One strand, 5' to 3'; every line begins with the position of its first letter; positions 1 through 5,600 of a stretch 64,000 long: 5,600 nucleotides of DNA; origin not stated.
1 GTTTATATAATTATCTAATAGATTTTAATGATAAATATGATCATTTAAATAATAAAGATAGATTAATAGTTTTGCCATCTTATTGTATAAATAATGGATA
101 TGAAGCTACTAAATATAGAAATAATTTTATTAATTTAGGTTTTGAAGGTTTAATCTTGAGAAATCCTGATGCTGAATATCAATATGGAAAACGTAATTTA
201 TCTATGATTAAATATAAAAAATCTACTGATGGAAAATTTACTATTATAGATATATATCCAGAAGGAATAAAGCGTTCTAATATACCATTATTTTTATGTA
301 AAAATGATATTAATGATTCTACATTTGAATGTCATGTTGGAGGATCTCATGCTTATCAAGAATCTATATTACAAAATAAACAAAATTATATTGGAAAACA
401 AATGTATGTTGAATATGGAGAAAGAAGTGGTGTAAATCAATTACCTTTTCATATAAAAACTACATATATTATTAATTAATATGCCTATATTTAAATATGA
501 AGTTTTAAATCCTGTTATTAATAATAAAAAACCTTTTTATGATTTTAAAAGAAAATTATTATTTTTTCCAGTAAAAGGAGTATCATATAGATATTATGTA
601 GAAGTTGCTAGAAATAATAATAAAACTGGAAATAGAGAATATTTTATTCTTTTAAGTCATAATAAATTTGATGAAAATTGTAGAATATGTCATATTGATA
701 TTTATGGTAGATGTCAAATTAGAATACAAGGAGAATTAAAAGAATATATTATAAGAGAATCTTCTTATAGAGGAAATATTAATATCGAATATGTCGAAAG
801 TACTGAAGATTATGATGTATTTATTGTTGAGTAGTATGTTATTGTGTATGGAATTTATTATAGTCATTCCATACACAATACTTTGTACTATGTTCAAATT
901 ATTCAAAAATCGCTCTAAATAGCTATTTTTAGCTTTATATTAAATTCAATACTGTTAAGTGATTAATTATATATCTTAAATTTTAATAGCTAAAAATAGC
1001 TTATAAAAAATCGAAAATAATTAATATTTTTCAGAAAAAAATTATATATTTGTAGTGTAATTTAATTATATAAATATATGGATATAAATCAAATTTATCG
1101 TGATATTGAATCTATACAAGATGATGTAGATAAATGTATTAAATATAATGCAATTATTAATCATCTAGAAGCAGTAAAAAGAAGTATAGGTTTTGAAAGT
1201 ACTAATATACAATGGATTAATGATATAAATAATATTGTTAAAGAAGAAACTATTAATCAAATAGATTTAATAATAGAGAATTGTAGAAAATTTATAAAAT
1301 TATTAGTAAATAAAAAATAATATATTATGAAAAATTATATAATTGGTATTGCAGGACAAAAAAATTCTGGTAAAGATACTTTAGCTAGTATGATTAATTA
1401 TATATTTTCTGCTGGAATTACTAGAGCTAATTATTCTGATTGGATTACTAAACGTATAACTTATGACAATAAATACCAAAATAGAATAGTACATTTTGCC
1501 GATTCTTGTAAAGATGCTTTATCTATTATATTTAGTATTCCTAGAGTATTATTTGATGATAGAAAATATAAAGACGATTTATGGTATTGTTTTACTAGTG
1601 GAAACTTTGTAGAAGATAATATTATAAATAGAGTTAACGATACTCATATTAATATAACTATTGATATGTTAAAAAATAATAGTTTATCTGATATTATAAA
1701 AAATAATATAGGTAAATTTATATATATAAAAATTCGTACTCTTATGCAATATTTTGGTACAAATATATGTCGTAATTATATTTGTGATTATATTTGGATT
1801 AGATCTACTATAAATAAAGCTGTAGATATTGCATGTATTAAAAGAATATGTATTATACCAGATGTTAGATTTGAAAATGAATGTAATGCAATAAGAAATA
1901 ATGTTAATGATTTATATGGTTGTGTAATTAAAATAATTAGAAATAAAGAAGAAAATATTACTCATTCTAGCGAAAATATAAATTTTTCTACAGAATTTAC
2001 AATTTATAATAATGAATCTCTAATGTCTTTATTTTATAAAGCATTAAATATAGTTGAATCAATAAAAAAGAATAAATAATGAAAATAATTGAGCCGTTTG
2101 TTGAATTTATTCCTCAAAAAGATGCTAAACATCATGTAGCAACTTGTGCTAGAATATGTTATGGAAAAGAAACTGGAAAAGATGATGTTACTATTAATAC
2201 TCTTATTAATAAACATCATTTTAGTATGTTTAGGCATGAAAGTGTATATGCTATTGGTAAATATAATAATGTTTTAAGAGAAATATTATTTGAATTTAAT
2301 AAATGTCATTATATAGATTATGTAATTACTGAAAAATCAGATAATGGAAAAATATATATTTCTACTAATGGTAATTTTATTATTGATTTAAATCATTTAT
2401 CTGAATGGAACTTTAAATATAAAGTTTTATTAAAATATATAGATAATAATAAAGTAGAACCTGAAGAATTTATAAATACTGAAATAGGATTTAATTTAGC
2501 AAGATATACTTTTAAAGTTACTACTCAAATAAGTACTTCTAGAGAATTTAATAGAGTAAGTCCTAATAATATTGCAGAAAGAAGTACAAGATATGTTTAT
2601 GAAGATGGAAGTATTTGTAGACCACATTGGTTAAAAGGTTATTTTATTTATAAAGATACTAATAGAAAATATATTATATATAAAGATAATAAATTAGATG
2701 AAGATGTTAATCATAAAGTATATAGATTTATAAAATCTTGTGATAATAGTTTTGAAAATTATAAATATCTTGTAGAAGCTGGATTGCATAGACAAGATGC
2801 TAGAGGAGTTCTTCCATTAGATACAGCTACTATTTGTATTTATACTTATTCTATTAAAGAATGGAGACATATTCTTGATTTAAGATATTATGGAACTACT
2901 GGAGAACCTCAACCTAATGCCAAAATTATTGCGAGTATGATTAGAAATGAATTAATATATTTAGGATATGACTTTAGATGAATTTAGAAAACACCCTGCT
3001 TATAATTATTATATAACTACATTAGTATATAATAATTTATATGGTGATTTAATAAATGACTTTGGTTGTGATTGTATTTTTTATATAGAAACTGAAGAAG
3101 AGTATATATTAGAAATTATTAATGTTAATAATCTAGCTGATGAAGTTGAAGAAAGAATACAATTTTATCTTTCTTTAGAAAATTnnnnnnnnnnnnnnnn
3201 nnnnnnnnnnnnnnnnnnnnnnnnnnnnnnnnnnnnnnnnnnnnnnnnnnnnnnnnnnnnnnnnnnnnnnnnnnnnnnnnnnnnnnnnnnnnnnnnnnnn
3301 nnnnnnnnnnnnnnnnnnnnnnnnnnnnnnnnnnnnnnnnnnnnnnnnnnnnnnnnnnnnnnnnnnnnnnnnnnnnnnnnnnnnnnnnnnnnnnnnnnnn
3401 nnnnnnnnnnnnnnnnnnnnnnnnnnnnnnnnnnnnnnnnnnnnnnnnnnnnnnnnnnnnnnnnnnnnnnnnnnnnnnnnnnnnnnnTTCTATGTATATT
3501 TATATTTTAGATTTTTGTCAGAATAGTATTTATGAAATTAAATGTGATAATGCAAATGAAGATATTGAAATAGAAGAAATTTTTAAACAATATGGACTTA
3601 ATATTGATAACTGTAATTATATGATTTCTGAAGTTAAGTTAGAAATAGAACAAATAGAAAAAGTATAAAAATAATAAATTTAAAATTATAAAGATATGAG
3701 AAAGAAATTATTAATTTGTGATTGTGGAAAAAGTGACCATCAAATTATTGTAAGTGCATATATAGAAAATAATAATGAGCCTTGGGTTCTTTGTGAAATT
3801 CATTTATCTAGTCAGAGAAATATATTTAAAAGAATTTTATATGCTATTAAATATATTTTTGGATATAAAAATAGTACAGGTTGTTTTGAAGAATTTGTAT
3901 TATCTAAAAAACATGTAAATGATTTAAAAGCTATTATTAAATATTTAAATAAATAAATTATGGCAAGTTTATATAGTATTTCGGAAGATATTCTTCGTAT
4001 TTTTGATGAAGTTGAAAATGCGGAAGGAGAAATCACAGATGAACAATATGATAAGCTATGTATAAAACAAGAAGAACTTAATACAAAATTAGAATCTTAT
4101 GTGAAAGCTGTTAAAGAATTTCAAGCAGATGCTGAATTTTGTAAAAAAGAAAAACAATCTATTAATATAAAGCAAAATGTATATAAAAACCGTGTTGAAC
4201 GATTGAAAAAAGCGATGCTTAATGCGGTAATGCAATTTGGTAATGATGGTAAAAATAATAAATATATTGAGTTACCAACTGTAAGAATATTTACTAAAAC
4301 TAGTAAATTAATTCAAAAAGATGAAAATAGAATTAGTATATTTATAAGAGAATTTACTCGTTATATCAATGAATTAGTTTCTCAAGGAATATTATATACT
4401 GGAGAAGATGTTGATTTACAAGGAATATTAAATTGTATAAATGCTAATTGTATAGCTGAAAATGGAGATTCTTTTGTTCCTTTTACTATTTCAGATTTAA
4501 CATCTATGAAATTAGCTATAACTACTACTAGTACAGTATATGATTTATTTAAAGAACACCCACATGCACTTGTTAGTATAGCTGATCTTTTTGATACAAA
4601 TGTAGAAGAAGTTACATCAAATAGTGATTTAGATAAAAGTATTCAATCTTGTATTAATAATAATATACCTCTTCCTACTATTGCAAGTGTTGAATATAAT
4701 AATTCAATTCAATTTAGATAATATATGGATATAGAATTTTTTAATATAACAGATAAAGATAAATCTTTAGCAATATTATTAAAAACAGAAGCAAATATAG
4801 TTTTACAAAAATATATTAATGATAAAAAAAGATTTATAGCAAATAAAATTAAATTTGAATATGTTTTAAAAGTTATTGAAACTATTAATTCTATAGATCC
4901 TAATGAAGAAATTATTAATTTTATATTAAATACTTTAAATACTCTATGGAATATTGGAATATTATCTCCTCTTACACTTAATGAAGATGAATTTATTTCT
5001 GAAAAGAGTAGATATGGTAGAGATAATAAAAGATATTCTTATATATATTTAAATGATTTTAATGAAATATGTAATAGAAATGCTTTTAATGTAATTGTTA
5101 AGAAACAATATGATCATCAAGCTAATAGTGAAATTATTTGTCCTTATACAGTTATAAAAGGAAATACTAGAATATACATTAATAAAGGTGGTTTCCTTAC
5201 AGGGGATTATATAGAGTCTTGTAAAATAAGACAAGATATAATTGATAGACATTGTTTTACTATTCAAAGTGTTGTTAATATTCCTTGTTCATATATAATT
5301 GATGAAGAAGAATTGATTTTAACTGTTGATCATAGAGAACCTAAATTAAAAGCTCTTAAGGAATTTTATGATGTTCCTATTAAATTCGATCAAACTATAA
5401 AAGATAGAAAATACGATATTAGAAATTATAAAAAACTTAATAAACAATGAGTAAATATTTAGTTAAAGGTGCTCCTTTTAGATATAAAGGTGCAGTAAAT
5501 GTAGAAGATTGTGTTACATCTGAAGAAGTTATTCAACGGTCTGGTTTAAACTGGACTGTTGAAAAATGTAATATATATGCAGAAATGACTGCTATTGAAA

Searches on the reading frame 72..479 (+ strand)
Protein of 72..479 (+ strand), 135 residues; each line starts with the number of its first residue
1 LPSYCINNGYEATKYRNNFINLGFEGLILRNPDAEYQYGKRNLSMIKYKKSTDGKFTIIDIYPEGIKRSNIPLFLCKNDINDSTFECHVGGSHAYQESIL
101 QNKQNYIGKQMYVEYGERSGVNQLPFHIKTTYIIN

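Call 45: search_protein_families(library=phrogs, proteins=[window:72-479:+], max_evalue=0.00001)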
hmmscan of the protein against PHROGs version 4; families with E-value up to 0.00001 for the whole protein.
window:72-479:+ (135 aa): 1 family
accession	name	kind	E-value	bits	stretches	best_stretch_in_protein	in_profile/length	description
phrog_114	-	DNA, RNA and nucleotide metabolism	3.1e-18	66.7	1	2-127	371-491/634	ATP-dependent DNA ligase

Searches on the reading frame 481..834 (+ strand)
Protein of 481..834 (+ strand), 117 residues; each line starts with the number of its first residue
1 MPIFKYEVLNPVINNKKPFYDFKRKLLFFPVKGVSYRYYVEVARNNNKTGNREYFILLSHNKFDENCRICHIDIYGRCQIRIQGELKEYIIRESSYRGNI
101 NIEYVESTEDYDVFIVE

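Call 45: search_protein_families(library=phrogs, proteins=[window:481-834:+], max_evalue=0.00001)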
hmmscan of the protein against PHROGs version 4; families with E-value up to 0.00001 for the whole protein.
window:481-834:+ (117 aa): 0 families

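Call 48: find_encoding_contigs(protein=window:481-834:+, flank=10000, max_places=6)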
Protein window:481-834:+ (117 aa): 23 contigs read that carry it; 6 places shown.
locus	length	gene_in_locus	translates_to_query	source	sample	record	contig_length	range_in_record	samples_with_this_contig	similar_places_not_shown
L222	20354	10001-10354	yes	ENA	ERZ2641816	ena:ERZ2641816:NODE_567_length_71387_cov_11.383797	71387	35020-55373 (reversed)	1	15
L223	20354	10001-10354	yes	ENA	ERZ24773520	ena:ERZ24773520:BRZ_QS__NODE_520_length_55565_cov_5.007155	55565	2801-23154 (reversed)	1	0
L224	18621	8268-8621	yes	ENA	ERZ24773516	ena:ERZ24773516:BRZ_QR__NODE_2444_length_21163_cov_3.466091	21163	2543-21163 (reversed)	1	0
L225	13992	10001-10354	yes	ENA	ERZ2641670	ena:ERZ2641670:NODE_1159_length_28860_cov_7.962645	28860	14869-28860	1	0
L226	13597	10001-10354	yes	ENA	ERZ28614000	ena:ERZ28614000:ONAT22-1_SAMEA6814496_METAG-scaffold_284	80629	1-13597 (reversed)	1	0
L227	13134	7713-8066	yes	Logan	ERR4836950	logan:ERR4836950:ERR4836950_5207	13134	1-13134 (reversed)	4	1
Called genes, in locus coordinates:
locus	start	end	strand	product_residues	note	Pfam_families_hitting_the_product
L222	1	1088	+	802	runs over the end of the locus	PF00136:DNA_pol_B (weak)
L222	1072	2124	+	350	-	-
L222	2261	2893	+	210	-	-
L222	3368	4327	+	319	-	-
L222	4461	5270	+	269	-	-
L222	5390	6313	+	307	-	-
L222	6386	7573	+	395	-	-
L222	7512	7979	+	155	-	-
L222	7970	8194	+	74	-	-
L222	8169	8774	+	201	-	-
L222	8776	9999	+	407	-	PF01068:DNA_ligase_A_M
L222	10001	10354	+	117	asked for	-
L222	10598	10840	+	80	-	-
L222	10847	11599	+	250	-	PF21448:DNMK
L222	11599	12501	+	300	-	PF02511:Thy1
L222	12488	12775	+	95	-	-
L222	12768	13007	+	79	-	-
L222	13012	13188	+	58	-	-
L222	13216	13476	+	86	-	-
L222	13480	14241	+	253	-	PF05565:Sipho_Gp157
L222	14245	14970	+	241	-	-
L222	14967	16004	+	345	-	PF06067:DUF932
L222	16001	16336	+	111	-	-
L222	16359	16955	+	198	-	-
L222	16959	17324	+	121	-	-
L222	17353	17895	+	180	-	PF00692:dUTPase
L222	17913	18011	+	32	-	-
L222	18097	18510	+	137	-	-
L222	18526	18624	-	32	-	-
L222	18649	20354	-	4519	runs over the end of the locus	-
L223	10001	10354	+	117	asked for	-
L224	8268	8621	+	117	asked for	-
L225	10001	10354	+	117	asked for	-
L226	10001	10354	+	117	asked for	-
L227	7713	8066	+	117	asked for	-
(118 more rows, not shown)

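Call 75: search_protein_families(library=pfam, proteins=[window:481-834:+], max_evalue=0.01)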
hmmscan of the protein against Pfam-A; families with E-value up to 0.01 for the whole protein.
window:481-834:+ (117 aa): 0 families

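Call 76: search_protein_families(library=pfam, proteins=[L222:1072-2124:+, L222:2261-2893:+, L222:3368-4327:+, L222:4461-5270:+, L222:5390-6313:+], max_evalue=0.01)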
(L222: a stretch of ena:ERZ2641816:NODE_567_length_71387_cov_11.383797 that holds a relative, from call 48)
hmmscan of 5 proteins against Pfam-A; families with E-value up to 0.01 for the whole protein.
L222:1072-2124:+ (350 aa): 0 families

L222:2261-2893:+ (210 aa): 0 families

L222:3368-4327:+ (319 aa): 0 families

L222:4461-5270:+ (269 aa): 0 families

L222:5390-6313:+ (307 aa): 0 families

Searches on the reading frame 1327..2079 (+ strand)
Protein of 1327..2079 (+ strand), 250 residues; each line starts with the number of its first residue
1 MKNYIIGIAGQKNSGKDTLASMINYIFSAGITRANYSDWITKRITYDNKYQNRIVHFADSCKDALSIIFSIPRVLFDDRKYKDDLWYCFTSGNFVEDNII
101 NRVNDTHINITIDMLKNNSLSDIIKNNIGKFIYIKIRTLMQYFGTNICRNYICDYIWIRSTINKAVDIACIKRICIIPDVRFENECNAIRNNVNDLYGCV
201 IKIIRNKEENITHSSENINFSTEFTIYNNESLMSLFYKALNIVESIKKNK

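Call 45: search_protein_families(library=phrogs, proteins=[window:1327-2079:+], max_evalue=0.00001)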
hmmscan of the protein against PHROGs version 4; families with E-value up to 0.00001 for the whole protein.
window:1327-2079:+ (250 aa): 1 family
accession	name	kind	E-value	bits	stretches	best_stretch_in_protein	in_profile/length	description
phrog_139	-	other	4.4e-35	122.7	1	1-247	81-264/342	deoxynucleoside monophosphate kinase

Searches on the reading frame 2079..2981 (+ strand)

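Call 45: search_protein_families(library=phrogs, proteins=[window:2079-2981:+], max_evalue=0.00001)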
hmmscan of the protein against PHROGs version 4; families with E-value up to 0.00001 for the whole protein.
window:2079-2981:+ (300 aa): 2 families
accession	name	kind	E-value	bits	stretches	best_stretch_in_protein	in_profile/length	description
phrog_85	-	DNA, RNA and nucleotide metabolism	2.3e-22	80.3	1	141-293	430-573/866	thymidylate synthase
phrog_10644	-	DNA, RNA and nucleotide metabolism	1.9e-07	32.3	1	191-274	47-128/160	thymidylate synthase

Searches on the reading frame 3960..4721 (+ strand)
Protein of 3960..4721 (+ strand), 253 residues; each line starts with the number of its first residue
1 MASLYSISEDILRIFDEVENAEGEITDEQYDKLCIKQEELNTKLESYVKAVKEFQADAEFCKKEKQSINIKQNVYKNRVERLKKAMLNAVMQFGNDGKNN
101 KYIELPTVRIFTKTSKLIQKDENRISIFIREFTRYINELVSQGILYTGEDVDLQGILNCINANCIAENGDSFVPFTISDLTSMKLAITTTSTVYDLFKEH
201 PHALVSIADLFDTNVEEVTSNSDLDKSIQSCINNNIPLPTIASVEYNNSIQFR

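Call 45: search_protein_families(library=phrogs, proteins=[window:3960-4721:+], max_evalue=0.00001)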
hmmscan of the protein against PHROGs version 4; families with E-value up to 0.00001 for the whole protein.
window:3960-4721:+ (253 aa): 1 family
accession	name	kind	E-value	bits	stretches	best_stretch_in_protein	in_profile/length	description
phrog_253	-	DNA, RNA and nucleotide metabolism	4.6e-14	53.6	1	1-125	6-125/169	Mu Gam-like end protection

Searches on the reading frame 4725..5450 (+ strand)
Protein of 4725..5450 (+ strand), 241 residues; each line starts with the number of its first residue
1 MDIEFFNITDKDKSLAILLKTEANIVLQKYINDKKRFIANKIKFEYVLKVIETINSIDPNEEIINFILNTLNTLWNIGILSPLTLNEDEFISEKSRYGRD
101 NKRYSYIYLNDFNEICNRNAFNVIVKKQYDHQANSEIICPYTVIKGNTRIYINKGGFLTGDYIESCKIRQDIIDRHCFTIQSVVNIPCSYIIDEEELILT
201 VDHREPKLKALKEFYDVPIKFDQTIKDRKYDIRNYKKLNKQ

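Call 45: search_protein_families(library=phrogs, proteins=[window:4725-5450:+], max_evalue=0.00001)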
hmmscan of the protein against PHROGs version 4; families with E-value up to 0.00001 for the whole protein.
window:4725-5450:+ (241 aa): 0 families

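Call 75: search_protein_families(library=pfam, proteins=[window:4725-5450:+], max_evalue=0.01)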
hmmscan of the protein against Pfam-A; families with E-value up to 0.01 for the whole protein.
window:4725-5450:+ (241 aa): 1 family
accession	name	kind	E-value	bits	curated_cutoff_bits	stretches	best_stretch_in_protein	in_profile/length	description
PF25185.1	Tad3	-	0.0016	18.6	27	1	22-111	10-95/119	Type I Thoeris inhibitor Tad3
